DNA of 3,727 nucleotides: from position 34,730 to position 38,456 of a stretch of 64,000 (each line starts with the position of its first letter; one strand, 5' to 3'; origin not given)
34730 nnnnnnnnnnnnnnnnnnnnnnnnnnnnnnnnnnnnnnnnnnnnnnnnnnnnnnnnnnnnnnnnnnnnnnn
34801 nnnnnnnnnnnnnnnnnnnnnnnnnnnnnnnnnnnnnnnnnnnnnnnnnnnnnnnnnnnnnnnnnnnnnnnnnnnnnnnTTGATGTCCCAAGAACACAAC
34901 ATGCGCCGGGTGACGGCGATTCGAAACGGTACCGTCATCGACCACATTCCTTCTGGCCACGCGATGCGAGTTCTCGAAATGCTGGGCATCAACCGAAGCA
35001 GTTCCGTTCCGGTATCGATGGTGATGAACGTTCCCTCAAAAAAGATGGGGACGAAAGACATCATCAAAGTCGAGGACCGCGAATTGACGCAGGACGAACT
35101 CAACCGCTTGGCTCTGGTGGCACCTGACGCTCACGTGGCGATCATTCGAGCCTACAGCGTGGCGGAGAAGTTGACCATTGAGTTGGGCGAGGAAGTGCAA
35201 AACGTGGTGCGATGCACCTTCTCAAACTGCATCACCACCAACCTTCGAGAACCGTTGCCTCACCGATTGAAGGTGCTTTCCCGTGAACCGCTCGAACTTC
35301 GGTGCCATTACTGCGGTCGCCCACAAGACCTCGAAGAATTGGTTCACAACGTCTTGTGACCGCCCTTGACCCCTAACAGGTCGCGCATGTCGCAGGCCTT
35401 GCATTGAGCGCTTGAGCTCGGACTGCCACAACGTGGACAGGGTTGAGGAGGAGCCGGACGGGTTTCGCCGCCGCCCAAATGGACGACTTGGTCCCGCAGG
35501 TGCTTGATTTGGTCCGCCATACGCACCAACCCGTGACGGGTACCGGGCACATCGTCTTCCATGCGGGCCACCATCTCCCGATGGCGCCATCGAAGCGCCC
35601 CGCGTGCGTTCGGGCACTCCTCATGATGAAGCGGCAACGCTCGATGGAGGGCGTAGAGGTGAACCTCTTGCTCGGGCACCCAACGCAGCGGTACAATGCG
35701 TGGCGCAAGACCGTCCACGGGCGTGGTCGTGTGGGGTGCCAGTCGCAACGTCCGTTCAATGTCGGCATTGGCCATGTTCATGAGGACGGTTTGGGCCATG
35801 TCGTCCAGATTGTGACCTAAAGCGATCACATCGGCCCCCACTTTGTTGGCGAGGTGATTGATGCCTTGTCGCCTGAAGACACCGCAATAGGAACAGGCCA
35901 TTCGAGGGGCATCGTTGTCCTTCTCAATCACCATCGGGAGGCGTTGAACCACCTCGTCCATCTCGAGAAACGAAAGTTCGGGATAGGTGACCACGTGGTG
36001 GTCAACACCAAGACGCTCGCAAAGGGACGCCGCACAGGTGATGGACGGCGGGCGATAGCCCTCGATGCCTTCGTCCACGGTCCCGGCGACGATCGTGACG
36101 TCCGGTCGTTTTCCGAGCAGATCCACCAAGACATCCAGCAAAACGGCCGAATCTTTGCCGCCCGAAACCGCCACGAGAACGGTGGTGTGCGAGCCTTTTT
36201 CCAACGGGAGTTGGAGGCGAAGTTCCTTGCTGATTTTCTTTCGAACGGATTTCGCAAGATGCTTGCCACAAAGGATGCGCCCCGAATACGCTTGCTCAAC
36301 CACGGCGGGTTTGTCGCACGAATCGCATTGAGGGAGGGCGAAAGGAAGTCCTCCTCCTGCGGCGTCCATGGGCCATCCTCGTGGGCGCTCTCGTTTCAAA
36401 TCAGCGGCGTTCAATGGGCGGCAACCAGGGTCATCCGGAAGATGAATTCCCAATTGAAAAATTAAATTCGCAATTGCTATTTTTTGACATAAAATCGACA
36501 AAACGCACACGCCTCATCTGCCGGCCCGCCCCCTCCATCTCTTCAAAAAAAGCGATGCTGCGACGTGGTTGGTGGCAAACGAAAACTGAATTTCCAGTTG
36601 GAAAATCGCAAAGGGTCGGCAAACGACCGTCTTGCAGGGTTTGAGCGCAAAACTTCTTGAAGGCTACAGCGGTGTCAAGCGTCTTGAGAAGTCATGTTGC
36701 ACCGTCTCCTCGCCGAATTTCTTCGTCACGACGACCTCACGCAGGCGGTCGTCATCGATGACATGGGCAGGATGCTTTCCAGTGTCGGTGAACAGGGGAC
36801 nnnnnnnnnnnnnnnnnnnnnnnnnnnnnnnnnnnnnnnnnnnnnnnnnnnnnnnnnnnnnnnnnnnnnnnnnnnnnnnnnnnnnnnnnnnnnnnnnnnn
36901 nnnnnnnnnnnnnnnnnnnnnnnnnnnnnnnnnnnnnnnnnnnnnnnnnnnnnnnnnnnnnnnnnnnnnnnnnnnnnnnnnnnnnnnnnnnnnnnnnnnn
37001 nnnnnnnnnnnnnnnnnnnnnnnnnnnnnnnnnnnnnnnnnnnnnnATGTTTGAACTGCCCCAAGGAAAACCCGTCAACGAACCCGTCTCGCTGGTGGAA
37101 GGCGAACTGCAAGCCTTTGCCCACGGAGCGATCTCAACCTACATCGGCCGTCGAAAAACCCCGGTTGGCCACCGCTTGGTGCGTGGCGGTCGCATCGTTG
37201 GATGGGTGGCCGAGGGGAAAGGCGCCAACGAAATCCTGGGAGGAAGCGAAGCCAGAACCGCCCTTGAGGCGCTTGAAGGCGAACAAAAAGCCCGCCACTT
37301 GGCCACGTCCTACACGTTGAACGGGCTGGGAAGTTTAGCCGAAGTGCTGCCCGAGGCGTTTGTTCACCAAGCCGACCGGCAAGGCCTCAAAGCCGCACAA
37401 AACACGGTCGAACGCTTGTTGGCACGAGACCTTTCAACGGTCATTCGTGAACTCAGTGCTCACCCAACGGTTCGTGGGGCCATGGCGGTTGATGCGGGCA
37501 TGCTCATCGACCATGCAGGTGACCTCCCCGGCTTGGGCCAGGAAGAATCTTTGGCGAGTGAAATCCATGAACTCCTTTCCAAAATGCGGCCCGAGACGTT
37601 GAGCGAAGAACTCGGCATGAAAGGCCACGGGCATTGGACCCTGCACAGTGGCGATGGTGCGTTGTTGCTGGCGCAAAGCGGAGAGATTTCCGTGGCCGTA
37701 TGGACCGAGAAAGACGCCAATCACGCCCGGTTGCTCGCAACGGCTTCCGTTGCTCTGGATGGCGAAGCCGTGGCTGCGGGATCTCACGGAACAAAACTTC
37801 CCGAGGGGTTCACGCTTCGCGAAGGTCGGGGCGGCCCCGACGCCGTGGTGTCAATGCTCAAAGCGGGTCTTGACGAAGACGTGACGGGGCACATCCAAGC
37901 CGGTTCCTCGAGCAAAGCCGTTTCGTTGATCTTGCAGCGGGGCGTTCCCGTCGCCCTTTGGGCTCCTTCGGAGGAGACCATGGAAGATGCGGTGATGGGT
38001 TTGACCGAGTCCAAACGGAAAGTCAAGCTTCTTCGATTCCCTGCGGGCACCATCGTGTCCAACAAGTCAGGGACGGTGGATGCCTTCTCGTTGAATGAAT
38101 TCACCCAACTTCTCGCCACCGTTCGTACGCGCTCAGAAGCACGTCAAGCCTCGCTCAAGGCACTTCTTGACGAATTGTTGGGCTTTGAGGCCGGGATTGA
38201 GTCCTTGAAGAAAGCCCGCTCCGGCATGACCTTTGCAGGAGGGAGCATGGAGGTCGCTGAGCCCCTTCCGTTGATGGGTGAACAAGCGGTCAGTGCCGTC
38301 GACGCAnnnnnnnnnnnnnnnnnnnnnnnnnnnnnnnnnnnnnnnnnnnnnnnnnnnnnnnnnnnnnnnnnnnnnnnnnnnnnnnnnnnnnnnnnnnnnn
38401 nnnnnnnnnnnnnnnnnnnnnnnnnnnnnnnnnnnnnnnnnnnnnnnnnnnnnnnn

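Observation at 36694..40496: Roadblock/LC7 gene plus a 1062-aa DUF4388/Roadblock/coiled-coil giant plus a small TM protein, with no partner GTPase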

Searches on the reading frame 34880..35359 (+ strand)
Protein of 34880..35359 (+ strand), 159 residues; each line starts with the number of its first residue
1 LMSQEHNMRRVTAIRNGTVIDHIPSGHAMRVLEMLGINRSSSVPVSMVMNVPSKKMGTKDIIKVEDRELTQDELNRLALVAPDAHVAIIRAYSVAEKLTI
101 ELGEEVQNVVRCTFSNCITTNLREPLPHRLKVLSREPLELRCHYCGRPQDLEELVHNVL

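Call 8: search_protein_families(library=pfam, proteins=[window:34880-35359:+], max_evalue=0.001)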
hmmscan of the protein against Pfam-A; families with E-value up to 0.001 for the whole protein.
window:34880-35359:+ (159 aa): 2 families
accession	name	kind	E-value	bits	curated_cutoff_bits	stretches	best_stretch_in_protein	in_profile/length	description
PF01948.23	PyrI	-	8.9e-33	112.8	25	1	10-100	2-92/93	Aspartate carbamoyltransferase regulatory chain, allosteric domain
PF02748.20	PyrI_C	-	1.9e-14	53.6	23.4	1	105-153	1-47/48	Aspartate carbamoyltransferase regulatory chain, metal binding domain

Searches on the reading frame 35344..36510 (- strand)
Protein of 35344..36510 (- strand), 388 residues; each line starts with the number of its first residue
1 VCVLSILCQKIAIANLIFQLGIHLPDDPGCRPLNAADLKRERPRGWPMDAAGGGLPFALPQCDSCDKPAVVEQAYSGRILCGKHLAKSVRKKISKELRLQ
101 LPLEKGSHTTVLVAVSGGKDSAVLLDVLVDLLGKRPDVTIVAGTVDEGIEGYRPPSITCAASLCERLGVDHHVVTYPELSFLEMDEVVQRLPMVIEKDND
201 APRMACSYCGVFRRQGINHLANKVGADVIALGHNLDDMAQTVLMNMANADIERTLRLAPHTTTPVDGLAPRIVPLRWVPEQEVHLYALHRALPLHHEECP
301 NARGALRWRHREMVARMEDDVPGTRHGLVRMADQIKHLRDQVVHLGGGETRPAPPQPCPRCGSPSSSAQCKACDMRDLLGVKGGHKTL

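Call 8: search_protein_families(library=pfam, proteins=[window:35344-36510:-], max_evalue=0.001)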
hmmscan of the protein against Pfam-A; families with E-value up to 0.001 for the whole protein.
window:35344-36510:- (388 aa): 3 families
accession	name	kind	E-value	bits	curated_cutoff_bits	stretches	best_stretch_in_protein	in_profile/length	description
PF01171.26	ATP_bind_3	-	1.4e-10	41.6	27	1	111-255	2-126/182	PP-loop family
PF22082.2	TtuA_LIM_N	-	5.1e-07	30.1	27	1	61-85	1-25/26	2-thiouridine synthetase TtuA, N-terminal LIM domain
PF16503.10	zn-ribbon_14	-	0.00033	20.5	34.9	1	357-375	2-20/32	Zinc-ribbon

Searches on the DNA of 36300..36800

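Call 99: search_rna_families(source=window, start=36300, end=36800, threshold=evalue, max_evalue=1)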
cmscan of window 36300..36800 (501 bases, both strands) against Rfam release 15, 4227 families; matches with E-value up to 1: 0.
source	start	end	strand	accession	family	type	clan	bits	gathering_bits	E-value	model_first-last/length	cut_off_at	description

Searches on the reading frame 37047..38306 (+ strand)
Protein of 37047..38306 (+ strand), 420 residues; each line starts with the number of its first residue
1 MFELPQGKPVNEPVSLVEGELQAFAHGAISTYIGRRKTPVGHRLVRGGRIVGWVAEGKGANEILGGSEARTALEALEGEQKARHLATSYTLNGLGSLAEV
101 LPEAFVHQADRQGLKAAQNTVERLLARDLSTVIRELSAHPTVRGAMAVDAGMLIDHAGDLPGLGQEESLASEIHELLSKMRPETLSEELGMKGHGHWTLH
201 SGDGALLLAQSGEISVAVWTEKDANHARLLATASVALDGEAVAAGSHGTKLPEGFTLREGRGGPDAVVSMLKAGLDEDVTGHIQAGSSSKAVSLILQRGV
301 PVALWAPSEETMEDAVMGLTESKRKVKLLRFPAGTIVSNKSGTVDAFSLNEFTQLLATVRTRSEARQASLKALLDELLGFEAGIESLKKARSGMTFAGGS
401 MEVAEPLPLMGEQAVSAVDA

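Call 19: search_solved_structures(query=window:37047-38306:+, max_evalue=10)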
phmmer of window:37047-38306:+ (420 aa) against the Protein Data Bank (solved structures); distinct sequences matched with E-value up to 10: 1.
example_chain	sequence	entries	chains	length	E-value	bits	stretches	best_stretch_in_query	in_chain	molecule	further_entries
2qv7_A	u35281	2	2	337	1.5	11.1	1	261-336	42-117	Diacylglycerol Kinase DgkB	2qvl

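Call 29: search_protein_representatives(protein=window:37047-38306:+)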
Query: 420 residues. Proteins with E-value up to 0.001 (for the whole library): 64; up to 1e-10: 47; up to 1e-30: 16. The best 64 are listed.
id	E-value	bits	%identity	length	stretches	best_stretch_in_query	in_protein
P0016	7.4e-206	700.1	77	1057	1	1-420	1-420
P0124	2.7e-113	395.4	68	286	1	1-273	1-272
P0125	1.2e-103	363.7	49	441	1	1-385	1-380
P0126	1.1e-81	291.4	44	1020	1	1-388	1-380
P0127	7.5e-64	232.7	69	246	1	63-228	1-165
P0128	1.3e-61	225.3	34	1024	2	1-391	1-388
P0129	8.0e-59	216.1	34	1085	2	1-392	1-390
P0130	3.6e-54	200.8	34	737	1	1-397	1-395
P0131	2.2e-52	194.9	36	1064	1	1-394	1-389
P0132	4.0e-51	190.7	33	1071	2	1-401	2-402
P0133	1.5e-45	172.5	34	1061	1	1-393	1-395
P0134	2.4e-43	165.2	32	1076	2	1-409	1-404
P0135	1.5e-42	162.5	53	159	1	1-160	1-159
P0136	2.5e-39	151.9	27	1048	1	20-399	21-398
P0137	5.4e-33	131.1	48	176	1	1-143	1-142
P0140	4.3e-28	115.0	27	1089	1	5-396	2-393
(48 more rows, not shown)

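Call 30: search_protein_families(library=pfam, proteins=[P0126, P0128, P0129, P0131, P0132, P0133, P0134, P0136, P0140], max_evalue=0.1)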
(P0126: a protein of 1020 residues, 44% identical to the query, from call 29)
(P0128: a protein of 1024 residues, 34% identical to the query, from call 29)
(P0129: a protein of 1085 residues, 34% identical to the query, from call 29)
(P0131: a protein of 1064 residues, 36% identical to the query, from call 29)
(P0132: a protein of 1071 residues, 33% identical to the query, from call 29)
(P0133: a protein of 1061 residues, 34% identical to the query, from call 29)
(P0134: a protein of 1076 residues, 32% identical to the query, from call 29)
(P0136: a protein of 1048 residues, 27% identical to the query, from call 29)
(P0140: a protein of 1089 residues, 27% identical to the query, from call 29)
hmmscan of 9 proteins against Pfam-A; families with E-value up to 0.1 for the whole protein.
P0126 (1020 aa): 0 families

P0128 (1024 aa): 2 families
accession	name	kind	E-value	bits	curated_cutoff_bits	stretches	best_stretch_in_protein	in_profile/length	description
PF03259.23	Robl_LC7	-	0.0006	19.9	23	1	132-215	4-89/91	Roadblock/LC7 domain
PF02561.19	FliS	-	0.026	15.2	26.7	0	444-493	27-75/115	Flagellar protein FliS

P0129 (1085 aa): 1 family
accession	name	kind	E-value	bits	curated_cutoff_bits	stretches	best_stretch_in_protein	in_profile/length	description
PF05192.23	MutS_III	-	0.025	15.3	34.1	1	799-912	65-172/194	MutS domain III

P0131 (1064 aa): 4 families
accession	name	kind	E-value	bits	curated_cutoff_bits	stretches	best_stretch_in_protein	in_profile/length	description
PF06008.19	Laminin_I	-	0.02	15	34.6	1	436-516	20-100/259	Laminin Domain I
PF13851.11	GAS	-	0.025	14.4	32.3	1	399-531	46-175/200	Growth-arrest specific micro-tubule binding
PF02609.21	Exonuc_VII_S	-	0.068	13.7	24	0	811-836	20-45/52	Exonuclease VII small subunit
PF20663.3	COG4_N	-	0.073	13.6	27.3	0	471-526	3-57/107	Conserved oligomeric Golgi complex subunit 4, N-terminal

P0132 (1071 aa): 1 family
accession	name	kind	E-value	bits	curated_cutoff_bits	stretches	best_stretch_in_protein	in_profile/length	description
PF03259.23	Robl_LC7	-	0.049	13.8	23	0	151-215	23-87/91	Roadblock/LC7 domain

P0133 (1061 aa): 3 families
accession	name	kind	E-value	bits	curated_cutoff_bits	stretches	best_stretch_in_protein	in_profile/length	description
PF06103.16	DUF948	-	0.014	16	37.2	0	635-690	28-83/89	Bacterial protein of unknown function (DUF948)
PF23153.1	Aip3p_Bud6_N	-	0.016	15.9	27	1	794-845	17-68/109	Aip3p/Bud6 N-terminal domain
PF03259.23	Robl_LC7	-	0.062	13.5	23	0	134-215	5-88/91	Roadblock/LC7 domain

P0134 (1076 aa): 2 families
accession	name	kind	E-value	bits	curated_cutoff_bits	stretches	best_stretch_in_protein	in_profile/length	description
PF07889.17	DUF1664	-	0.011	16.2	34.6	1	528-611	42-122/124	Protein of unknown function (DUF1664)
PF01203.25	T2SSN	-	0.029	14.9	29.6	0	387-468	74-148/211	Type II secretion system (T2SS), protein N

P0136 (1048 aa): 0 families

P0140 (1089 aa): 0 families
